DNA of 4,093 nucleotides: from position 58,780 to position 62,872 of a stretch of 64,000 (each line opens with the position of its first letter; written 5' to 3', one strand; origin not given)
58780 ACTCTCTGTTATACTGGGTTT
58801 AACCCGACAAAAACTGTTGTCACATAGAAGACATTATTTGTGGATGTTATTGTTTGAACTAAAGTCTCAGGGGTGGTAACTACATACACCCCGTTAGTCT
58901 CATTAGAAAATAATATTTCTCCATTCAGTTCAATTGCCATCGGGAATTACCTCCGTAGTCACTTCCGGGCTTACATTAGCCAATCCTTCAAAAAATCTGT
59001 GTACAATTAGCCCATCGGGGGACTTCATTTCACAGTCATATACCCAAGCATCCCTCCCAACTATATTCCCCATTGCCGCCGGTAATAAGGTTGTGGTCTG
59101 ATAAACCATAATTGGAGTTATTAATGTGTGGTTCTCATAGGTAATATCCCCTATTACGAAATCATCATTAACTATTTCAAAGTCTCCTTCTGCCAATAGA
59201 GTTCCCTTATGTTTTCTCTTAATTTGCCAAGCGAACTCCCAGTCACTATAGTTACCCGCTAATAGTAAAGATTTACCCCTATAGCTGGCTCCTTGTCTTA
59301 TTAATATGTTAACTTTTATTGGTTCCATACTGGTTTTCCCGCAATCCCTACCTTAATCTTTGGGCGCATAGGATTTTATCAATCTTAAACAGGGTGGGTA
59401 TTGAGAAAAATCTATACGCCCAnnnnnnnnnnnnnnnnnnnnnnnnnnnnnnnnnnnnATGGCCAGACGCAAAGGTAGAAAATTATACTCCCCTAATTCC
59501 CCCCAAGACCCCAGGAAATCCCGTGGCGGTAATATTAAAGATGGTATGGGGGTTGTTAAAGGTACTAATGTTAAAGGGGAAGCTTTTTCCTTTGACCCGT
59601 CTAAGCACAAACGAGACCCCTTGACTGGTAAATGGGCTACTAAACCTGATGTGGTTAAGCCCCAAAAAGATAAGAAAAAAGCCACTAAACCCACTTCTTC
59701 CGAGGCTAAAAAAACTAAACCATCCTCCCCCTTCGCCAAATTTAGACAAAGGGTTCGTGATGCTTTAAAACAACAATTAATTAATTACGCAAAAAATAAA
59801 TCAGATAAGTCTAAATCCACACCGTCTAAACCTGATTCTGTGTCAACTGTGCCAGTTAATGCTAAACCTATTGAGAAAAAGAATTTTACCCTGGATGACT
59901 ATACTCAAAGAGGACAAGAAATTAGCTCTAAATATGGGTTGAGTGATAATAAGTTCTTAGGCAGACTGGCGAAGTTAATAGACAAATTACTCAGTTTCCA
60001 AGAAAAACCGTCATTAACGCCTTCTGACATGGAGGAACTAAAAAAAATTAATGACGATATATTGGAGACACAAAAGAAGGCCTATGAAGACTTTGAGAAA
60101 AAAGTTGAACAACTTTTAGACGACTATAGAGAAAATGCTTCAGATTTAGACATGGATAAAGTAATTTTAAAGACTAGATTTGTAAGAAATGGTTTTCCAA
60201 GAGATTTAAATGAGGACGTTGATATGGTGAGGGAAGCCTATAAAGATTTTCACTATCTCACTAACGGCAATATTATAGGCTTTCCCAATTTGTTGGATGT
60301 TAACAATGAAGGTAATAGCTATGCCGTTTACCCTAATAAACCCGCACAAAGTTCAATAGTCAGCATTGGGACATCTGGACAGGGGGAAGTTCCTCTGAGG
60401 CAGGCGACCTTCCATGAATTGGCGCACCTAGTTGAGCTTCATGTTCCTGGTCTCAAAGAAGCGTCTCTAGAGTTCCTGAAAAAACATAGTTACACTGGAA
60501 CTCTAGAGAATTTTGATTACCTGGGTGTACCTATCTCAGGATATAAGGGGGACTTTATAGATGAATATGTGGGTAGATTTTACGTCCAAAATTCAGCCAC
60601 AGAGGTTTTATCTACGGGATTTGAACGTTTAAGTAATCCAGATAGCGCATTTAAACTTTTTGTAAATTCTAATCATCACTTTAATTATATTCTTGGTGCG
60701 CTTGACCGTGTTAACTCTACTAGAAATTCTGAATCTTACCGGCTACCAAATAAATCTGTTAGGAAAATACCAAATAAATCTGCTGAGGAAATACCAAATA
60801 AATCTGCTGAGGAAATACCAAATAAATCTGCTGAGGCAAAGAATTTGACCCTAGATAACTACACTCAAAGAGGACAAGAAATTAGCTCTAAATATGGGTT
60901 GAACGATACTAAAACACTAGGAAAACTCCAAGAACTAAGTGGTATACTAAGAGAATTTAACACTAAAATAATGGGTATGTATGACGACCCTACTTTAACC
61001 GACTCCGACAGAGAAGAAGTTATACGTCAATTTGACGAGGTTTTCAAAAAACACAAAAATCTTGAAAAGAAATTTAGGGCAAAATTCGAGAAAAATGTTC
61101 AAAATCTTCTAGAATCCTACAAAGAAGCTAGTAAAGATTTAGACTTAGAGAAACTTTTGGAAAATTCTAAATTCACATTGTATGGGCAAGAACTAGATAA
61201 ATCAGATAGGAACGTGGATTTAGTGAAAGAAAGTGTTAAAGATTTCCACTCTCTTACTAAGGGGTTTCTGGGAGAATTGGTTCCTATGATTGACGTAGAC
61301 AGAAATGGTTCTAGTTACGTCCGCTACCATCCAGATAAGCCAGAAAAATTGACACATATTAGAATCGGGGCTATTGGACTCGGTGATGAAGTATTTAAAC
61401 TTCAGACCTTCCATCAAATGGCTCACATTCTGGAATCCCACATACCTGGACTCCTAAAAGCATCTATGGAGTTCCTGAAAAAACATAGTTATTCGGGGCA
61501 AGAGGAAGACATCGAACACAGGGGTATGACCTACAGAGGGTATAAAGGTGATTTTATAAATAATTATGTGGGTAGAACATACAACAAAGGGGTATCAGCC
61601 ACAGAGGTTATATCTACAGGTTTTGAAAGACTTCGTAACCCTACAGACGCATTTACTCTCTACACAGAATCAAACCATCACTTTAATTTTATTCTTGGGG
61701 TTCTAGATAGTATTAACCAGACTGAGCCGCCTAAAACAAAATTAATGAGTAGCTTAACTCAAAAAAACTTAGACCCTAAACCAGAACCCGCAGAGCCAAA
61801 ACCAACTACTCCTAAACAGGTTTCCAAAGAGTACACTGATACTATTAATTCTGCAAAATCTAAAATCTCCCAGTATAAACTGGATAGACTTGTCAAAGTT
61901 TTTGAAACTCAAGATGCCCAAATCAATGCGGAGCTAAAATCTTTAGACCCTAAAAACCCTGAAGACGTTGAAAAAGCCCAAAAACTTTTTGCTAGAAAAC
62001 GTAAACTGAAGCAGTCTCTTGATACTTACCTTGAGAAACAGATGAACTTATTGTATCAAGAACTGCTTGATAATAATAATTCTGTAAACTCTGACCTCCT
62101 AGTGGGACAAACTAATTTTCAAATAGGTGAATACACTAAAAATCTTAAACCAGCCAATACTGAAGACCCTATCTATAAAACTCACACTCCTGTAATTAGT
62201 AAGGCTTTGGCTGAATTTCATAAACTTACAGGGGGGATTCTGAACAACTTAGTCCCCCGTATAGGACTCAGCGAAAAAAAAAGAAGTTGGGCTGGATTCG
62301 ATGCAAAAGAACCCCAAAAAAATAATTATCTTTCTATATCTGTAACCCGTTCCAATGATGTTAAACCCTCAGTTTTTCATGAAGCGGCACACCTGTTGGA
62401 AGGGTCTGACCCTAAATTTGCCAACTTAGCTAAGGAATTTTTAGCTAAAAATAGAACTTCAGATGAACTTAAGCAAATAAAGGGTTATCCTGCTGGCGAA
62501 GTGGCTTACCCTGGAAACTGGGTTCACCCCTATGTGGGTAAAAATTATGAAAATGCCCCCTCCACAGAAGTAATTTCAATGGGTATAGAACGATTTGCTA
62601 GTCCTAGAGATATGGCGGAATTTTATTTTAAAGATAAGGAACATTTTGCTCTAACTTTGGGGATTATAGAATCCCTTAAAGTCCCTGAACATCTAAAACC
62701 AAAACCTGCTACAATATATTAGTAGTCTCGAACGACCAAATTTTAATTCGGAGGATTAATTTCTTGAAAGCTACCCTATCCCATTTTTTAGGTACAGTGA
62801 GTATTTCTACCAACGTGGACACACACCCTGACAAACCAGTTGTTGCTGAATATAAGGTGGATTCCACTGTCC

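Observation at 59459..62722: Late ~1087-aa protein built from three tandem zincin-like modules, the middle one with HQxxH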

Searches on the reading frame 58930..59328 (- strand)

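Call 12: search_protein_families(library=phrogs, proteins=[window:58930-59328:-], max_evalue=0.001)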
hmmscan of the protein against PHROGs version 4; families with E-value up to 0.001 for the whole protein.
window:58930-59328:- (132 aa): 1 family
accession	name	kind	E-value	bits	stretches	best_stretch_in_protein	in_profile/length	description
phrog_1084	-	unknown function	2.3e-07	31.9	1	1-127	3-118/123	unknown function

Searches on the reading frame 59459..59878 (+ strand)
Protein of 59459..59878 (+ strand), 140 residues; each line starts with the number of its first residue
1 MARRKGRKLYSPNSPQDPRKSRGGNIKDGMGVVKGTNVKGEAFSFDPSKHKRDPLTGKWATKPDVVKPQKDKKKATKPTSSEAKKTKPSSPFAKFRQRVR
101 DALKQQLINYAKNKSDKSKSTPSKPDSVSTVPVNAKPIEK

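Call 91: find_homologous_proteins(query=window:59459-59878:+, max_evalue=0.01)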
Query seq(140 aa) (140 aa): 1 proteins with E <= 0.01 among 8 candidates.
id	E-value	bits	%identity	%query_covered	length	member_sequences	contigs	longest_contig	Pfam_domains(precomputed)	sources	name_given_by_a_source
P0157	4.8e-32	129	75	61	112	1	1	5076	-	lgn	-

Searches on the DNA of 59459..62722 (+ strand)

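Call 7: search_dna_similar(query=window:59459-62722:+, collection=phages, mode=near, max_rows=20)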
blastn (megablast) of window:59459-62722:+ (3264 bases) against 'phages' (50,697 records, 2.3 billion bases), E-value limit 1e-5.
No match.

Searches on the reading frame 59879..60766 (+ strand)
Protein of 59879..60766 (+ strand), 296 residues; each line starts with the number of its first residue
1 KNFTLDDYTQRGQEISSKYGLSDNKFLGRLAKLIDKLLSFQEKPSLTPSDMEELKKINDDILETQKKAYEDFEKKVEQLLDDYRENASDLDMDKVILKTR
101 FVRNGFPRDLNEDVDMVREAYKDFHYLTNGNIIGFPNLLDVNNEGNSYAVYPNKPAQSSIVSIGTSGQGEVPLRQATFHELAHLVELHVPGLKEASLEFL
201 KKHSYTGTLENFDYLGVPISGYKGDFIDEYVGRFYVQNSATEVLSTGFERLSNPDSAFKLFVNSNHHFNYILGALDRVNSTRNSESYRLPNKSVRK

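Call 73: predict_structure(alignment_id=A5)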
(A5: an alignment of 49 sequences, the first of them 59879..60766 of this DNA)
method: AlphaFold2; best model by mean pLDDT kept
length: 296 residues; sequences in the alignment: 49
mean_pLDDT: 91.9   pTM: 0.90
mean pLDDT of the five models: 91.9, 91.5, 91.2, 91.1, 90.8
residues with pLDDT >= 90: 230; 70-90: 50; 50-70: 15; < 50: 1
segments of 3 or more residues with pLDDT < 50: none
pLDDT, mean of each block of 10 residues (from residue 1): 94 97 91 96 97 98 96 97 94 92 74 93 96 88 92 76 93 97 92 96 95 91 94 90 98 97 96 96 76 59
secondary structure, 60 per line:
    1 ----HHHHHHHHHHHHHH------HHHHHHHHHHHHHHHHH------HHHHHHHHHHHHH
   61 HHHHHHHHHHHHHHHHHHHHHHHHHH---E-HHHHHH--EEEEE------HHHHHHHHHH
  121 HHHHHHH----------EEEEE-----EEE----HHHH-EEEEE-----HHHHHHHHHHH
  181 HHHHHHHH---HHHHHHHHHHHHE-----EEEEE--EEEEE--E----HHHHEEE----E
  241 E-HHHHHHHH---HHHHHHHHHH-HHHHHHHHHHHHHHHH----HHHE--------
elements in order: H5-18 H25-41 H48-86 H92-97 E100-104 H111-127 E138-142 E148-150 H155-158 E160-164 H170-188 H192-203 E210-214 E217-221 H229-232 E233-235 H243-250 H254-263 H265-280

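Call 75: fold_search(model_id=the predicted structure, library=pdb)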
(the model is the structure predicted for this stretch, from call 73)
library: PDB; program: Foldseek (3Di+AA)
matches with E <= 10: 136; with E <= 0.001: 0
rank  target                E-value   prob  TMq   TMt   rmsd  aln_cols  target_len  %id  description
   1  5giv_B                3.8e-02  0.60  0.18  0.11  14.0       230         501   10  Crystal structure of M32 carboxypeptidase from Deinococcus radiodurans R1 (released 2017-07-12)
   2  5giv_A                7.8e-02  0.44  0.18  0.11  14.0       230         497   10  Crystal structure of M32 carboxypeptidase from Deinococcus radiodurans R1 (released 2017-07-12)
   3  5giv_C                1.1e-01  0.38  0.19  0.12  14.3       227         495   10  Crystal structure of M32 carboxypeptidase from Deinococcus radiodurans R1 (released 2017-07-12)
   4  1pwu_A                1.5e-01  0.60  0.30  0.14   9.6       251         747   10  Crystal Structure of Anthrax Lethal Factor complexed with (3-(N-hydroxycarboxamido)-2-isobutylpropanoyl-Trp-methylamid (released 2004-02-03)
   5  1pww_B                2.3e-01  0.77  0.36  0.17   8.0       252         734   10  Crystal structure of Anthrax Lethal Factor active site mutant protein complexed with an optimised peptide substrate in (released 2004-01-27)
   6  1pwu_B                2.4e-01  0.75  0.36  0.17  11.8       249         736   10  Crystal Structure of Anthrax Lethal Factor complexed with (3-(N-hydroxycarboxamido)-2-isobutylpropanoyl-Trp-methylamid (released 2004-02-03)
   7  1pwq_A                2.9e-01  0.80  0.37  0.17   7.2       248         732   11  Crystal structure of Anthrax Lethal Factor complexed with Thioacetyl-Tyr-Pro-Met-Amide, a metal-chelating peptidyl sma (released 2004-01-13)
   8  1pwv_B                3.1e-01  0.89  0.40  0.18   6.7       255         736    9  Crystal structure of Anthrax Lethal Factor wild-type protein complexed with an optimised peptide substrate. (released 2004-02-03)
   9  1j7n_A                3.8e-01  0.57  0.34  0.16   8.4       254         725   10  Anthrax Toxin Lethal factor (released 2001-11-07)
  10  1pwp_B                4.0e-01  0.69  0.37  0.17   7.4       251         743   10  Crystal Structure of the Anthrax Lethal Factor complexed with Small Molecule Inhibitor NSC 12155 (released 2004-01-13)
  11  6xi6                  4.0e-01  0.44  0.23  0.25  14.7       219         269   14  Hierarchical design of multi-scale protein complexes by combinatorial assembly of oligomeric helical bundle and repeat p (released 2021-06-02)
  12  1pwv_A                4.4e-01  0.75  0.37  0.17   7.1       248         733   12  Crystal structure of Anthrax Lethal Factor wild-type protein complexed with an optimised peptide substrate. (released 2004-02-03)
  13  5e3x                  5.2e-01  0.16  0.18  0.12  15.4       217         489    9  Crystal structure of thermostable Carboxypeptidase (FisCP) from Fervidobacterium Islandicum AW-1 (released 2016-02-10)
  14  6v1v_D                5.7e-01  0.06  0.13  0.08  23.0       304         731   10  VIP3B (VIP3B_2160) adapted for crystallization (released 2019-12-18)
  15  1k9x_A                7.4e-01  0.15  0.18  0.11  14.3       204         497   14  Structure of Pyrococcus furiosus carboxypeptidase Apo-Yb (released 2002-11-06)
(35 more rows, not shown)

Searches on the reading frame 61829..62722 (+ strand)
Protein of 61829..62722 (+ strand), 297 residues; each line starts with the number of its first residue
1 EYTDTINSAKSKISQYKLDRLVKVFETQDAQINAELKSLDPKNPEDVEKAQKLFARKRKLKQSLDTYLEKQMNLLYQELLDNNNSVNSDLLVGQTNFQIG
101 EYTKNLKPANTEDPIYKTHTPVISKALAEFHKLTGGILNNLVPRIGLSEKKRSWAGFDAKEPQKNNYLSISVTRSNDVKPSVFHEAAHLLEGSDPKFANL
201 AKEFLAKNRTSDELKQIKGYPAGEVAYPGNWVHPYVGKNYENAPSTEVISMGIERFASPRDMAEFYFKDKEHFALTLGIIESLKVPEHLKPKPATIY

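Call 25: search_protein_representatives(protein=window:61829-62722:+)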
Query: 297 residues. Proteins with E-value up to 0.001 (for the whole library): 1453; up to 1e-10: 376; up to 1e-30: 4. The best 150 are listed.
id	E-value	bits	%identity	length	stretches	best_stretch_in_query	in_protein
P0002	6.7e-214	724.7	67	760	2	1-297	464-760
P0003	1.3e-140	484.2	96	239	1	72-294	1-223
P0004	4.7e-35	137.9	41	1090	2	161-287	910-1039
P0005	4.5e-33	131.4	40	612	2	155-281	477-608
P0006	9.7e-30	120.5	36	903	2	167-295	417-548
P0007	3.2e-29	118.8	36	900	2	121-283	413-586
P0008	1.1e-21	94.1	32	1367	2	175-282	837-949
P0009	2.5e-21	92.9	34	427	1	2-280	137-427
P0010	2.1e-20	89.9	38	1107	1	120-282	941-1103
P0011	9.7e-20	87.7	46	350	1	127-280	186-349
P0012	1.3e-19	87.3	35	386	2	122-280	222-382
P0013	4.1e-19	85.6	43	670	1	122-282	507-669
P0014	1.2e-18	84.1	32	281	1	27-280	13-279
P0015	1.5e-18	83.8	45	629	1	123-280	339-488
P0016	1.7e-18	83.6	49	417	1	173-280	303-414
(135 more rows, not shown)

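Call 32: search_protein_families(library=pfam, alignment_id=A2, max_evalue=0.001)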
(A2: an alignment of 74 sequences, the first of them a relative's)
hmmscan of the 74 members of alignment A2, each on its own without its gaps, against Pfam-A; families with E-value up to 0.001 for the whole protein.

A. member 1, P0004 (1090 aa): 1 family
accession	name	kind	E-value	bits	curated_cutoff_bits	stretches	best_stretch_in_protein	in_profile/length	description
PF04233.19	Phage_Mu_F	-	8.5e-08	33.4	29.6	1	176-260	35-111/112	Phage Mu protein F like protein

B. families by the number of members that match (of 74 scanned): 17 families
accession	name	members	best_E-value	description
PF04233.19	Phage_Mu_F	18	1.5e-15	Phage Mu protein F like protein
PF14890.11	Intein_splicing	4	3.4e-09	Intein splicing domain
PF18798.6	LPD3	3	1.1e-20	Large polyvalent protein-associated domain 3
PF18760.7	ART-PolyVal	2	1.2e-07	ADP-Ribosyltransferase in polyvalent proteins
PF04860.17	Phage_portal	1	2.3e-51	Phage portal protein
PF06381.16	Phage_portal_3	1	6.4e-48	Phage portal protein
PF06074.18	Portal_Mu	1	2.1e-41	Portal protein of Mu bacteriophage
PF18823.6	InPase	1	1.2e-18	Inorganic Pyrophosphatase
PF00226.36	DnaJ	1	3.4e-12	DnaJ domain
PF04970.19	LRAT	1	2.1e-11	Lecithin retinol acyltransferase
PF13403.11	Hint_2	1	2e-09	Hint domain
PF12294.13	DUF3626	1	5.9e-06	Protein of unknown function (DUF3626)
PF13387.12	Lnb_N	1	0.00026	Lnb N-terminal periplasmic domain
PF07804.18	HipA_C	1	0.00028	HipA-like C-terminal domain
PF06156.18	YabA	1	0.00039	Initiation control protein YabA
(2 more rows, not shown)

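Call 61: search_protein_families(library=ncbifam, proteins=[P0004, P0009, P0011, P0016], max_evalue=0.1)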
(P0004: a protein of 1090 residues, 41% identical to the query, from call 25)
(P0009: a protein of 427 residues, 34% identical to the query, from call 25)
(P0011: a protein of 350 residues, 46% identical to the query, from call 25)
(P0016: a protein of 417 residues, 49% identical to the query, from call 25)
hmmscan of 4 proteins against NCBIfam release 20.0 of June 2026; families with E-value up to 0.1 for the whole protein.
P0004 (1090 aa): 1 family
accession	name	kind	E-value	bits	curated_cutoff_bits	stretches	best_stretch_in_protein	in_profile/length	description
TIGR01641.1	phageSPP1_gp7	domain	4.8e-05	23.7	39.65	1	176-260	32-105/109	minor capsid protein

P0009 (427 aa): 7 families
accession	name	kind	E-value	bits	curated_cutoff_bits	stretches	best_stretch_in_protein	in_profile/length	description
TIGR02168.1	SMC_prok_B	equivalog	0.0063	14.3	567.35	1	105-241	827-963/1181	chromosome segregation protein SMC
NF041035.1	Rad50_Halo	equivalog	0.01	14.2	1000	1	102-236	534-669/883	DNA double-strand break repair ATPase Rad50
NF058675.1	RcGTA_tape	equivalog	0.011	15.5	220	1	134-222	14-103/220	RcGTA-type gene transfer agent tail tape measure protein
TIGR02169.1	SMC_prok_A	equivalog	0.013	13.2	729.4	1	108-234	306-453/1165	chromosome segregation protein SMC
NF045487.1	ASRP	equivalog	0.027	13.1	300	1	129-220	359-454/593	archaea-specific SMC-related protein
NF033885.1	conj_TraP_IncI1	equivalog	0.052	13.3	135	1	93-190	47-144/217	conjugal transfer protein TraP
NF002572.0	PRK02224.1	equivalog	0.066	11.5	1087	1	108-211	540-643/888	DNA double-strand break repair ATPase Rad50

P0011 (350 aa): 1 family
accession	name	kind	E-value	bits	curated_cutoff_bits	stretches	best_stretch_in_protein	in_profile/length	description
TIGR03296.1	M6dom_TIGR03296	domain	0.034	14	110.8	1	178-256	96-180/286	M6 family metalloprotease domain-containing protein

P0016 (417 aa): 0 families
